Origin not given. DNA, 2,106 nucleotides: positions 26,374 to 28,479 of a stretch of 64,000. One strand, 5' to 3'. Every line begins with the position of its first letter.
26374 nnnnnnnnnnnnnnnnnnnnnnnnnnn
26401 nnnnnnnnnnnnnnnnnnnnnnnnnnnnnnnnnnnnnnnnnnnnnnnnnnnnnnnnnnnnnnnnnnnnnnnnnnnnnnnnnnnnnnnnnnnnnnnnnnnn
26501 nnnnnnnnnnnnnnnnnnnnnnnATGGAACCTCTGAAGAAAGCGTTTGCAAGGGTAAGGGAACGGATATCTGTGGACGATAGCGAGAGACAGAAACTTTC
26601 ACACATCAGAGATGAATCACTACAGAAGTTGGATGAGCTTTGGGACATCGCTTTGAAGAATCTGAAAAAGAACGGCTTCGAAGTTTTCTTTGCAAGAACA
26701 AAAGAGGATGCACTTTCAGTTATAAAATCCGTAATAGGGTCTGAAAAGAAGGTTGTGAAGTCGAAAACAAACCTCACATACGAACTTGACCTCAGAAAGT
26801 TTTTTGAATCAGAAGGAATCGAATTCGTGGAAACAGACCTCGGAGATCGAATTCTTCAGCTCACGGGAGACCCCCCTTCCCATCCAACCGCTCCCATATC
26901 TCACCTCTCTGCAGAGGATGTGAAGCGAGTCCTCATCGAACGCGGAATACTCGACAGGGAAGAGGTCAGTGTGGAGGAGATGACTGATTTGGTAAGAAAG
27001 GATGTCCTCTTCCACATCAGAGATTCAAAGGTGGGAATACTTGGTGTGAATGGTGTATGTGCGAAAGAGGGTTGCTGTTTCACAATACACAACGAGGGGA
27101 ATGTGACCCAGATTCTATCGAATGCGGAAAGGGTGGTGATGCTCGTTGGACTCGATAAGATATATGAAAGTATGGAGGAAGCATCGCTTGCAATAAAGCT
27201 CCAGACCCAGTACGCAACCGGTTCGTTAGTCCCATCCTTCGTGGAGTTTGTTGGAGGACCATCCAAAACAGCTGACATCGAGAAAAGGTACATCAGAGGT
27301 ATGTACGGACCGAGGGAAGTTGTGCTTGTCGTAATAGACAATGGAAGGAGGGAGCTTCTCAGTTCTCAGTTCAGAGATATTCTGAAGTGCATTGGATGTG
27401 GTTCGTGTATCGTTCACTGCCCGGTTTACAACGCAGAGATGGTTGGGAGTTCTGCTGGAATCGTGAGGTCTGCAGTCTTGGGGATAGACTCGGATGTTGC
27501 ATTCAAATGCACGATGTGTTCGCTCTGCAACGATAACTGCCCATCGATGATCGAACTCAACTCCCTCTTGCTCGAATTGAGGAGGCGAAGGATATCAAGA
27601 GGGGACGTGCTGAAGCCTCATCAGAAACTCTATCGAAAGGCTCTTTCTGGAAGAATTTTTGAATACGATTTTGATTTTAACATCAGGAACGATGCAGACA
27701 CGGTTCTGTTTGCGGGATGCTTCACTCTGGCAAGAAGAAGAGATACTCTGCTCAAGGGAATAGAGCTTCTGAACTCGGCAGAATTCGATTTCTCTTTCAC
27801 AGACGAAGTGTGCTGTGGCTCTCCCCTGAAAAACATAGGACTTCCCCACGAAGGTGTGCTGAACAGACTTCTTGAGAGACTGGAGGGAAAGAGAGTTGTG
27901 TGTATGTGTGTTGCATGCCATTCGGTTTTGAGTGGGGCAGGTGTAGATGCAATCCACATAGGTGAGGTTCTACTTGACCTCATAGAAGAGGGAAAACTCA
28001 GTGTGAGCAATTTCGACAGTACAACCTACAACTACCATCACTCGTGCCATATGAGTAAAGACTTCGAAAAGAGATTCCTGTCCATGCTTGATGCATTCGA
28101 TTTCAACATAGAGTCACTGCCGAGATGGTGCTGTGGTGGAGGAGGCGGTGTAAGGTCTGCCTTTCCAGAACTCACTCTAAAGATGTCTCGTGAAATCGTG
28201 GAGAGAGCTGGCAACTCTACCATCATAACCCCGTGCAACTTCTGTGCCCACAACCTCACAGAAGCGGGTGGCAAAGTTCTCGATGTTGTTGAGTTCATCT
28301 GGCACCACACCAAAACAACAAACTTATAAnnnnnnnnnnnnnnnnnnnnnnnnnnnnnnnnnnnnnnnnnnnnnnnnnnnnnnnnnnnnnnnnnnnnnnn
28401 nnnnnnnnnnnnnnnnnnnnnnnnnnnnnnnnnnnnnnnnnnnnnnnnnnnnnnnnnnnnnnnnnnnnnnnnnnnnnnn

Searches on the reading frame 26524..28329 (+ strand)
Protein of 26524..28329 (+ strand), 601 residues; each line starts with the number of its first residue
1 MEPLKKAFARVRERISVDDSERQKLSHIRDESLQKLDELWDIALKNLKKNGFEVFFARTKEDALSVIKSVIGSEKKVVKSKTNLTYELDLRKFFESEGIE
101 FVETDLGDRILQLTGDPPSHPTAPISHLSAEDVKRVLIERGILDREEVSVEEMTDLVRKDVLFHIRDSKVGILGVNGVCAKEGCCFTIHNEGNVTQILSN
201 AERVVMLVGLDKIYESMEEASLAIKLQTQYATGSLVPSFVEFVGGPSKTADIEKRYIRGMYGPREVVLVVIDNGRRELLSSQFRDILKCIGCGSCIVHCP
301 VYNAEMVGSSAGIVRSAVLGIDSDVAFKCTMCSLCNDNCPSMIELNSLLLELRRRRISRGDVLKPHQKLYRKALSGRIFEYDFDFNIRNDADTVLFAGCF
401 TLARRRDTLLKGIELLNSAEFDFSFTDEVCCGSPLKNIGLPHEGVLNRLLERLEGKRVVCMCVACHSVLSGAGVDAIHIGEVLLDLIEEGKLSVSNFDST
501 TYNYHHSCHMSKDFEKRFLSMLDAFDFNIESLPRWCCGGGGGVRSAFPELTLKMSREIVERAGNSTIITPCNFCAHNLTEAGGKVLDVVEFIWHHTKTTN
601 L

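Call 38: search_protein_families(library=pfam, proteins=[window:26524-28329:+], max_evalue=0.00001)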
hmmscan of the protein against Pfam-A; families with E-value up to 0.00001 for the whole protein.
window:26524-28329:+ (601 aa): 6 families
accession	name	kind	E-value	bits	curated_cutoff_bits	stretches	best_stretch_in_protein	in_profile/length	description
PF02589.21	LUD_dom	-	7.3e-30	104.5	22.6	1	44-271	5-189/189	LUD domain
PF02754.22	CCG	-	3e-11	43.7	20.6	1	502-578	1-84/85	Cysteine-rich domain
PF13183.11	Fer4_8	-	7.1e-08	33.3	27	1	287-342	3-67/68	4Fe-4S dicluster domain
PF12838.12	Fer4_7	-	5e-07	30.5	27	1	288-341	1-50/52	4Fe-4S dicluster domain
PF13237.11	Fer4_10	-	1.2e-06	28.8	25.5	1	287-340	7-53/53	4Fe-4S dicluster domain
PF13534.11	Fer4_17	-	4.2e-06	27.6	22.2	1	288-343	1-60/61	4Fe-4S dicluster domain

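Call 61: search_protein_families(library=ncbifam, proteins=[window:26524-28329:+], max_evalue=0.00001)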
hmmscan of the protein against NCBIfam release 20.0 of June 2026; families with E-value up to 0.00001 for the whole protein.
window:26524-28329:+ (601 aa): 7 families
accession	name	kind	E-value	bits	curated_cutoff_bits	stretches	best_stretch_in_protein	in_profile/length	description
TIGR00273.1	TIGR00273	equivalog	1.3e-74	251.7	444.8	1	10-362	23-378/432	LutB/LldF family L-lactate oxidation iron-sulfur protein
NF045670.1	quin_L_LdhH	equivalog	1.8e-66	224.9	800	2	20-374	41-400/706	L-lactate dehydrogenase (quinone) large subunit LdhH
NF004898.0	PRK06259.1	equivalog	4.1e-28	98.2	385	1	282-581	129-466/488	fumarate reductase (CoM/CoB) subunit TfrB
NF008369.0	PRK11168.1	equivalog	3e-12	46.1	278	1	390-583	166-385/401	anaerobic glycerol-3-phosphate dehydrogenase subunit C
NF045663.1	diclust_near_Sec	equivalog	6e-12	44.5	530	1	328-597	354-637/759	pyridine nucleotide-disulfide oxidoreductase/dicluster-binding protein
TIGR03290.1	CoB_CoM_SS_C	equivalog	1.8e-07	31.2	160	1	288-369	3-88/144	CoB--CoM heterodisulfide reductase subunit C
TIGR01971.1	NuoI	subfamily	3.6e-06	26.6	113.05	1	286-341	41-95/121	NADH-quinone oxidoreductase, chain I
